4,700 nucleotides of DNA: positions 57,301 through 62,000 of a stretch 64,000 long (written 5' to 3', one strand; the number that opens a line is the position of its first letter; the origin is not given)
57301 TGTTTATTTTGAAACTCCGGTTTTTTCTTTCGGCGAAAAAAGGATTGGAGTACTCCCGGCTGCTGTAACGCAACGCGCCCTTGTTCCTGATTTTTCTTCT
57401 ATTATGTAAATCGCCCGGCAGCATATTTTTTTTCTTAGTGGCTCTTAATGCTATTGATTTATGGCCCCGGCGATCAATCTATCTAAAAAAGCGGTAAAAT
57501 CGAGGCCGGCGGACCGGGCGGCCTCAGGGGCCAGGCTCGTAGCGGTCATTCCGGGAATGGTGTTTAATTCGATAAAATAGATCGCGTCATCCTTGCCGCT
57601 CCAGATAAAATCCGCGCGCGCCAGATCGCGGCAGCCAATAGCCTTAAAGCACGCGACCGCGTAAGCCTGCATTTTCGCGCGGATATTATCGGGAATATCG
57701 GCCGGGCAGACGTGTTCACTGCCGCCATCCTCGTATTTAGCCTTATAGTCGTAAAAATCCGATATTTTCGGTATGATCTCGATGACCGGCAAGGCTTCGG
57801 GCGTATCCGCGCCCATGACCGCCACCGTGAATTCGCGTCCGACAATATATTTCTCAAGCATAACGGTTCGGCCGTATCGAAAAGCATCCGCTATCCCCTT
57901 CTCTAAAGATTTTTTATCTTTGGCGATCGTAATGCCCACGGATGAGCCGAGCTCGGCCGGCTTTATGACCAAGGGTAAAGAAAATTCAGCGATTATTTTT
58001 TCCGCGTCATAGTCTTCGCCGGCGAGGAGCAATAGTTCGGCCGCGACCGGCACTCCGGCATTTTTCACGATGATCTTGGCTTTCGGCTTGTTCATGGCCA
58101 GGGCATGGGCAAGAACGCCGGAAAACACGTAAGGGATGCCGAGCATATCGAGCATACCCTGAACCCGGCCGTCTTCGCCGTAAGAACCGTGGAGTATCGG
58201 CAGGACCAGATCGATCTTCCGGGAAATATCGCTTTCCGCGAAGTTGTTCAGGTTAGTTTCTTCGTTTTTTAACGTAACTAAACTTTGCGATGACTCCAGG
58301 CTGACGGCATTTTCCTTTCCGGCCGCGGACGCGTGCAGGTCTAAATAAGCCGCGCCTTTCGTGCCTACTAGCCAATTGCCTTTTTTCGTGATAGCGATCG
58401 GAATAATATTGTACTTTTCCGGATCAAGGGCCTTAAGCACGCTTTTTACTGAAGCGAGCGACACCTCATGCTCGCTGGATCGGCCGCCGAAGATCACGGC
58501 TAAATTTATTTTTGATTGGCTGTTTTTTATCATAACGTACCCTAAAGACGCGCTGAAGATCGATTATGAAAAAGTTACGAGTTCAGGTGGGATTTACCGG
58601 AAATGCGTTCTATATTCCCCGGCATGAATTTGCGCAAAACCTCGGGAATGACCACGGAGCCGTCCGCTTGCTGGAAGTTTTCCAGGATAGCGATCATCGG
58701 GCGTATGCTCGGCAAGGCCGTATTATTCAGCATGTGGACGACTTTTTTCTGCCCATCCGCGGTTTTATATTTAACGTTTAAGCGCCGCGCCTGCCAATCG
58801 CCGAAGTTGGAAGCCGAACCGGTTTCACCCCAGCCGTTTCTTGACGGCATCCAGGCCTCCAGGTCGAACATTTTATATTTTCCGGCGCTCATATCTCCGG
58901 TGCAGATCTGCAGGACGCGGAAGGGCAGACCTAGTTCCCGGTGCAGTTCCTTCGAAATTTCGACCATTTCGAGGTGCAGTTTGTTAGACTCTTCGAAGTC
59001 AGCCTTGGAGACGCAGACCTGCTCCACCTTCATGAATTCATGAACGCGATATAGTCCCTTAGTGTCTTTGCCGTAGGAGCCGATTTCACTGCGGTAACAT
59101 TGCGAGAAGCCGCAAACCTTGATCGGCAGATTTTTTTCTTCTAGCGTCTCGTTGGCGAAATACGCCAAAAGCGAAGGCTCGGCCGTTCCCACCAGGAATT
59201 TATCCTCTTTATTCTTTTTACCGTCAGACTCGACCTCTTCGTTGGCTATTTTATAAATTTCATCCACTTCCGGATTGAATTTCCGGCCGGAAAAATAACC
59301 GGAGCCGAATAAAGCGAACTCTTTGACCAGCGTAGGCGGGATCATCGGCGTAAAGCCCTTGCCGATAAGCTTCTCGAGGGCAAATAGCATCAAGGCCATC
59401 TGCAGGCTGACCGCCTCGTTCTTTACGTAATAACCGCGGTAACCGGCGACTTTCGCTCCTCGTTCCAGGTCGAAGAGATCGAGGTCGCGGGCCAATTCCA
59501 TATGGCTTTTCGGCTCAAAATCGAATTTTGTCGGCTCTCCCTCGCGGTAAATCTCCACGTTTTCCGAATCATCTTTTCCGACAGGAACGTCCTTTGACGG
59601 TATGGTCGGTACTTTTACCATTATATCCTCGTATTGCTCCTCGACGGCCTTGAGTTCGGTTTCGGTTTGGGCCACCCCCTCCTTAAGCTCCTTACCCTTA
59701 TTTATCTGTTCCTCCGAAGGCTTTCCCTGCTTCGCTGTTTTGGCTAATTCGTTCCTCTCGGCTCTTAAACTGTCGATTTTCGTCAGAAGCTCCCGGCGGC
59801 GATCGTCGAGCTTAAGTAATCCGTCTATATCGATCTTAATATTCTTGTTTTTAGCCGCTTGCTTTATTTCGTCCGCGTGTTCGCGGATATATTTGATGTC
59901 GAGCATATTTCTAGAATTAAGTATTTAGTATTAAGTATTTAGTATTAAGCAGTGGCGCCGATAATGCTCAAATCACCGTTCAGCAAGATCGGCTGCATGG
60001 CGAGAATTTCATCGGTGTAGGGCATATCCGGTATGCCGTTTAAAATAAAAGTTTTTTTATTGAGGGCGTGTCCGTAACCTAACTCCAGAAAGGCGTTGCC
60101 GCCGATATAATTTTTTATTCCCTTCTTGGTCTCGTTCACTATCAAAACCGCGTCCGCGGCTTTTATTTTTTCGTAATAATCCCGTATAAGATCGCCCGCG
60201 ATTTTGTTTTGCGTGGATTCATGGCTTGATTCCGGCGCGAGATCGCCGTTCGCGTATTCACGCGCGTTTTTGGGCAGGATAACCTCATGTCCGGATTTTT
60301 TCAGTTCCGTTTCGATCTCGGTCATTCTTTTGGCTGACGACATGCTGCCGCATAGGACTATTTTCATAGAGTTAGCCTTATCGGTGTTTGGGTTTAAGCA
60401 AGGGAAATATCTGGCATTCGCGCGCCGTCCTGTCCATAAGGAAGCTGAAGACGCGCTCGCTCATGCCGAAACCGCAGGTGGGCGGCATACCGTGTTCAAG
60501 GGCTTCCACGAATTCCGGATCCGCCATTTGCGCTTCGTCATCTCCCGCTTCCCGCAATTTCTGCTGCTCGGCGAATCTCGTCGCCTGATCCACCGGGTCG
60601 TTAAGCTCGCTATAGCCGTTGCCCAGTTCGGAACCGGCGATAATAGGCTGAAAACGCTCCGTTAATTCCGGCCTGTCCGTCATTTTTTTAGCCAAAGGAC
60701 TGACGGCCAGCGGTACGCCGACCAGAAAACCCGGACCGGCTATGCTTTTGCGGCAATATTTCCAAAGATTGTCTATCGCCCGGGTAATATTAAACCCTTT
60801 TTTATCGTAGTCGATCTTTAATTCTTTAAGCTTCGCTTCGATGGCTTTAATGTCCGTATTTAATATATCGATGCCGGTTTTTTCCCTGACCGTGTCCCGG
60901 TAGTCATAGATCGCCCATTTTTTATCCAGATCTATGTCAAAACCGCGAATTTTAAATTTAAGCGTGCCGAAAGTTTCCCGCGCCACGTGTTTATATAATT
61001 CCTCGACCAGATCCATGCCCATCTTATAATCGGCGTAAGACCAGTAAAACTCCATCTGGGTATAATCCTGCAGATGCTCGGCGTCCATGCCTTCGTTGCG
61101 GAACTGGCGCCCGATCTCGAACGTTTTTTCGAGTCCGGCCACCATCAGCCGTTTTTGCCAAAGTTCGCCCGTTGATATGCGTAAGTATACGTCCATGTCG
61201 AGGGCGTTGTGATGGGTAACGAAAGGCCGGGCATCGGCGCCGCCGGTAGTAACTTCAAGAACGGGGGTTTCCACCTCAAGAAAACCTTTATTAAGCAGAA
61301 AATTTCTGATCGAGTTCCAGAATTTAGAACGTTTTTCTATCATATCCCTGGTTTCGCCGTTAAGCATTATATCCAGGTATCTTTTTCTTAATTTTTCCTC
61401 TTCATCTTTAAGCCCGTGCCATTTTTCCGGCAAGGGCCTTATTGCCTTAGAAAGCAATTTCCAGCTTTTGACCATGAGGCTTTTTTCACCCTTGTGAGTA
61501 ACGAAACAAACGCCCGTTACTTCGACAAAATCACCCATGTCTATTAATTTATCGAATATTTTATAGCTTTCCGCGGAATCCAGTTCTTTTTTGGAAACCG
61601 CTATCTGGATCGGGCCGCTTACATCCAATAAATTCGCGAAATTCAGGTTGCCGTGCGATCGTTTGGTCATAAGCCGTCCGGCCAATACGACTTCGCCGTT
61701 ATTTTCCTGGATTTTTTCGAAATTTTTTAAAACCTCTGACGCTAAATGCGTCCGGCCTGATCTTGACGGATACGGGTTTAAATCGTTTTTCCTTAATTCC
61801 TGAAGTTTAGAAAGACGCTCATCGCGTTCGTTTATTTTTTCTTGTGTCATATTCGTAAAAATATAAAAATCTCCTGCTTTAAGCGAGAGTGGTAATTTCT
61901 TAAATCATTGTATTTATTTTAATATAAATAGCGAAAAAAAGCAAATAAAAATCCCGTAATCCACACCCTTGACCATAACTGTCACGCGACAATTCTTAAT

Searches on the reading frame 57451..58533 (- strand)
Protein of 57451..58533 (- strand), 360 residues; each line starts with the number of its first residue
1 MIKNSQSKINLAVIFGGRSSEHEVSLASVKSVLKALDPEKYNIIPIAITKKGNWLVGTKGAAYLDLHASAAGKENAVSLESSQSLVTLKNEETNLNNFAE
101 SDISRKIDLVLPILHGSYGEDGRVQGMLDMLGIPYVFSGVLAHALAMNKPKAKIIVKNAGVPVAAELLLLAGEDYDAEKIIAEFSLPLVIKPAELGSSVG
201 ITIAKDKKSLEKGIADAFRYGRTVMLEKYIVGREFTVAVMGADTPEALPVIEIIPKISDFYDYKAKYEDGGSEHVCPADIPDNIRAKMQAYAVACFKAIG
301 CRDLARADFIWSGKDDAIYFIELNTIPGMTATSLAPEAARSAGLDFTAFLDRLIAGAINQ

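Call 52: search_protein_families(library=pfam, proteins=[window:57451-58533:-], max_evalue=0.00001)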
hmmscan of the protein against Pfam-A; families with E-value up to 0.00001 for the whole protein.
window:57451-58533:- (360 aa): 4 families
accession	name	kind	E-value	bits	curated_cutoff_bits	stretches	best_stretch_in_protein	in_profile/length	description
PF07478.18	Dala_Dala_lig_C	-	2.3e-55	187.7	24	1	156-354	2-203/204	D-ala D-ala ligase C-terminus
PF01820.27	Dala_Dala_lig_N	-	3.5e-35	121.6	34.6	1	11-136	2-119/121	D-ala D-ala ligase N-terminus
PF02786.22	CPSase_L_D2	-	6.5e-09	36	19.8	1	149-325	2-178/211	Carbamoyl-phosphate synthase L chain, ATP binding domain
PF01071.24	GARS_A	-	9e-06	26.1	27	0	152-242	6-101/194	Phosphoribosylglycinamide synthetase, ATP-grasp (A) domain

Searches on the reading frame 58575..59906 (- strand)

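Call 52: search_protein_families(library=pfam, proteins=[window:58575-59906:-], max_evalue=0.00001)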
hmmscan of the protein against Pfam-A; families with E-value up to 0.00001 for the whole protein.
window:58575-59906:- (443 aa): 2 families
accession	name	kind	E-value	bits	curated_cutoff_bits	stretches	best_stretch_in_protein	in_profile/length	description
PF00587.30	tRNA-synt_2b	-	9.5e-33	114.2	29.3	1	230-410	5-178/179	tRNA synthetase class II core domain (G, H, P, S and T)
PF02403.27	Seryl_tRNA_N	-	1.5e-21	77.1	28.2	1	1-103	1-108/108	Seryl-tRNA synthetase N-terminal domain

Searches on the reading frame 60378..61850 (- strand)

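Call 52: search_protein_families(library=pfam, proteins=[window:60378-61850:-], max_evalue=0.00001)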
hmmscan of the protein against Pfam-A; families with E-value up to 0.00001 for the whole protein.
window:60378-61850:- (490 aa): 3 families
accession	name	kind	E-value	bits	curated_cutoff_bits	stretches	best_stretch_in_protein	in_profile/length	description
PF00152.25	tRNA-synt_2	-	4.3e-66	223.5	25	1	149-484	1-306/308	tRNA synthetases class II (D, K and N)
PF01336.31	tRNA_anti-codon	-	1.7e-12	47.6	27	1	54-133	1-75/75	OB-fold nucleic acid binding domain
PF01409.25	tRNA-synt_2d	-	3.6e-06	27.1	19.8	0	214-301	74-162/246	tRNA synthetases class II core domain (F)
